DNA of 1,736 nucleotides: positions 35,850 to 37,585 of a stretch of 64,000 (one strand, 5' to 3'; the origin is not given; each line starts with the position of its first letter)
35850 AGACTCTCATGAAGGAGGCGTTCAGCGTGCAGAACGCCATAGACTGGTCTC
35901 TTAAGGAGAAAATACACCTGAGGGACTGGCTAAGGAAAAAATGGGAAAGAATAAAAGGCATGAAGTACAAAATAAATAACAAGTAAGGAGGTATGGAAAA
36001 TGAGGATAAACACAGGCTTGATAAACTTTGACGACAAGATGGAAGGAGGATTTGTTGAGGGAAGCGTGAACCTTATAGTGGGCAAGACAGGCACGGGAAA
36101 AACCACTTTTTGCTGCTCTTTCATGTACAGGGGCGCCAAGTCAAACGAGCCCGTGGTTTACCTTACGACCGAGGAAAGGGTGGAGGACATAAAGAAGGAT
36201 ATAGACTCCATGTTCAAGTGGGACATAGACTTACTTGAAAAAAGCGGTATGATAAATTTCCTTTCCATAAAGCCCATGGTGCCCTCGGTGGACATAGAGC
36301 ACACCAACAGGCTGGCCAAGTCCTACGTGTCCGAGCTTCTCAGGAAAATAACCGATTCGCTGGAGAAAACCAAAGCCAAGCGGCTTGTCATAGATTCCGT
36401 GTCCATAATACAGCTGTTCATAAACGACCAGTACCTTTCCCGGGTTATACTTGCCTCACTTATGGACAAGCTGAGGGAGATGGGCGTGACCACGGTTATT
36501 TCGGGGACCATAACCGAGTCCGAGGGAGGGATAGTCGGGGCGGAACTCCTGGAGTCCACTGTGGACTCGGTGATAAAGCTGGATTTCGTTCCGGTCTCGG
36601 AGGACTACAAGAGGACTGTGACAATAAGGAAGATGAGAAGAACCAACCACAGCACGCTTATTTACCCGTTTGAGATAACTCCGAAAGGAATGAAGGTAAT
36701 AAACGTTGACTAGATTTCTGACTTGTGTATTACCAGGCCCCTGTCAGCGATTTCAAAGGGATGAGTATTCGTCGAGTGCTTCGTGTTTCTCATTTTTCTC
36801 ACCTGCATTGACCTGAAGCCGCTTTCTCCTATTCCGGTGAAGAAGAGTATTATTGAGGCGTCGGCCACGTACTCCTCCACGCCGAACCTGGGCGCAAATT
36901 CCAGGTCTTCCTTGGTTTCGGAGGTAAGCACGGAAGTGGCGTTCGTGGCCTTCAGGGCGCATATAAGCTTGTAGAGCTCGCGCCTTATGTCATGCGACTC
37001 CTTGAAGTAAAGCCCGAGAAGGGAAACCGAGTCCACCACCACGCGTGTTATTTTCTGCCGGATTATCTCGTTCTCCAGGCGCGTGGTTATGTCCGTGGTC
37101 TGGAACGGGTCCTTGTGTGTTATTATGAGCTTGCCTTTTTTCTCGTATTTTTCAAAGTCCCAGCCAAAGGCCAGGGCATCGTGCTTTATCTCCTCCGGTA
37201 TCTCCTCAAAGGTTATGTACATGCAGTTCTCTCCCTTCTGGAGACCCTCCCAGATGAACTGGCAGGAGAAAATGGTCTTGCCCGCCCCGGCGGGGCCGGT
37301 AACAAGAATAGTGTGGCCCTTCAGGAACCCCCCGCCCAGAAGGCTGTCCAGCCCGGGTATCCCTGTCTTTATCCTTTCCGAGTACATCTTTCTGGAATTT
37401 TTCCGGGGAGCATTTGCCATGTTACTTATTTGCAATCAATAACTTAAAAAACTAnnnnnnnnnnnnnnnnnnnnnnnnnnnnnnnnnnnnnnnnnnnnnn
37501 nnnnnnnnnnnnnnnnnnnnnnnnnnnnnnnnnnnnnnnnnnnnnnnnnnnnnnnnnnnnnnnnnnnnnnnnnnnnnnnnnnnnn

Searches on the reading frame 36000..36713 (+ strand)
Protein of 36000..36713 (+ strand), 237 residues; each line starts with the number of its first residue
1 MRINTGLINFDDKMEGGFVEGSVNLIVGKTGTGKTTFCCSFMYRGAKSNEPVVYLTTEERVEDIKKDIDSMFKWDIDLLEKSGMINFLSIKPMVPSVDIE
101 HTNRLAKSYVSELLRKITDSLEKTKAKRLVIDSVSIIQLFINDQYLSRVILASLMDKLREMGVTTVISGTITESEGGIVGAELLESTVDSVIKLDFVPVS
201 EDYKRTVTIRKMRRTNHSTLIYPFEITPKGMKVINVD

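Call 58: search_protein_families(library=ncbifam, proteins=[window:36000-36713:+], max_evalue=0.1)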
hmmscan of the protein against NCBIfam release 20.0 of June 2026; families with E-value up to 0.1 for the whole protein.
window:36000-36713:+ (237 aa): 28 families (the best 25 are shown)
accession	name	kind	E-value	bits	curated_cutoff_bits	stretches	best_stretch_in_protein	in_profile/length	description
NF006799.0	PRK09302.1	equivalog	4.3e-43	147.6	408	1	2-236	12-241/515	circadian clock protein KaiC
TIGR03877.1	thermo_KaiC_1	hypoth_equivalog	1.2e-36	126.4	307.25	1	2-233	3-232/238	KaiC domain-containing protein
TIGR03880.1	KaiC_arch_3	hypoth_equivalog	4.3e-33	114.7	249.45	1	9-234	4-218/224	KaiC domain-containing protein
TIGR03881.1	KaiC_arch_4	hypoth_equivalog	2.7e-31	109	247.8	1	2-234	2-229/231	KaiC domain-containing protein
TIGR02655.1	circ_KaiC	equivalog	1.5e-30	106.3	546.25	1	2-234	2-229/484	circadian clock protein KaiC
NF052589.1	ArlH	equivalog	3.7e-18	66.1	215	1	10-235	9-225/229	archaellum protein ArlH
NF004723.0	PRK06067.1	subfamily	1.8e-16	60.4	194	1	3-236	16-238/243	flagellar accessory protein FlaH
TIGR00416.1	sms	equivalog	1.3e-13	50.6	403.05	1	2-197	75-246/454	DNA repair protein RadA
TIGR03878.1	thermo_KaiC_2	hypoth_equivalog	1.5e-09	37.5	232.2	1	15-167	30-171/259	KaiC domain-containing protein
NF006320.0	PRK08533.1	equivalog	3.1e-09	36.8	215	1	9-229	12-219/230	flagellar accessory protein FlaH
TIGR02237.1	recomb_radB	equivalog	3.2e-06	27.2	172.4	1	12-231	3-209/210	DNA repair and recombination protein RadB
NF006861.0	PRK09361.1-1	equivalog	4.9e-05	23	278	1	3-59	5-61/235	DNA repair and recombination protein RadB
NF038214.1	IS21_help_AAA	equivalog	0.00025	20.8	200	1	15-66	83-135/232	IS21-like element helper ATPase IstB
TIGR00665.1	DnaB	equivalog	0.00075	18.4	385.25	1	3-56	178-231/435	replicative DNA helicase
NF006306.0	PRK08506.1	equivalog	0.0012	17.6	596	1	3-65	175-236/472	replicative DNA helicase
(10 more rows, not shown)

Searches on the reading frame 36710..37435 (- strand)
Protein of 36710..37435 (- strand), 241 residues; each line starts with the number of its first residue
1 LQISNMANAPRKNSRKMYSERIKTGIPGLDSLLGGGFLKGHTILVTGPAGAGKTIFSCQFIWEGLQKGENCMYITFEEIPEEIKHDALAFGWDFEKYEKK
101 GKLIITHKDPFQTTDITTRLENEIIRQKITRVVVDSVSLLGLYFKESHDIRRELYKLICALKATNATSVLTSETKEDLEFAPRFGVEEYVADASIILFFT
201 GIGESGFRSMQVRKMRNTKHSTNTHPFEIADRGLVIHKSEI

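Call 58: search_protein_families(library=ncbifam, proteins=[window:36710-37435:-], max_evalue=0.1)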
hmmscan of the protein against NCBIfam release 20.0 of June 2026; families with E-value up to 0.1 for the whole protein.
window:36710-37435:- (241 aa): 25 families
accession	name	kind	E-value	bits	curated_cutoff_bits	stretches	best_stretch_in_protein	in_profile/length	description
TIGR03880.1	KaiC_arch_3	hypoth_equivalog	4.9e-55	186.5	249.45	1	25-240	1-222/224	KaiC domain-containing protein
NF006799.0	PRK09302.1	equivalog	1.7e-53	182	408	1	14-236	5-238/515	circadian clock protein KaiC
TIGR03877.1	thermo_KaiC_1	hypoth_equivalog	2.9e-41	141.5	307.25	1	20-239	2-235/238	KaiC domain-containing protein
TIGR02655.1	circ_KaiC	equivalog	1.4e-39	136.1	546.25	1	21-236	2-228/484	circadian clock protein KaiC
TIGR03881.1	KaiC_arch_4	hypoth_equivalog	4.5e-35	121.4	247.8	1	20-237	1-229/231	KaiC domain-containing protein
NF052589.1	ArlH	equivalog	1.9e-12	47.4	215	1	28-237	8-224/229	archaellum protein ArlH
TIGR03878.1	thermo_KaiC_2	hypoth_equivalog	2.1e-12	46.9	232.2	1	37-235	33-252/259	KaiC domain-containing protein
NF004723.0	PRK06067.1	subfamily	2.3e-12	47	194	1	15-230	9-228/243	flagellar accessory protein FlaH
TIGR00416.1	sms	equivalog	1.9e-08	33.5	403.05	1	19-140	73-182/454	DNA repair protein RadA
NF006861.0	PRK09361.1-1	equivalog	1e-07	31.7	278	1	19-143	2-126/235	DNA repair and recombination protein RadB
TIGR02237.1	recomb_radB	equivalog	1.8e-07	31.3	172.4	1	29-233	1-208/210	DNA repair and recombination protein RadB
NF004629.0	PRK05973.1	equivalog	1.1e-06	27.9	156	1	37-140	61-159/237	DNA helicase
TIGR02012.1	tigrfam_recA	equivalog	1.3e-05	24.7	325.3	1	14-81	28-96/321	recombinase RecA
NF006320.0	PRK08533.1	equivalog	4.8e-05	23.1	215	1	28-143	12-132/230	flagellar accessory protein FlaH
NF003301.0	PRK04301.1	equivalog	0.00011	21.4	259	1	4-137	65-206/316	DNA repair and recombination protein RadA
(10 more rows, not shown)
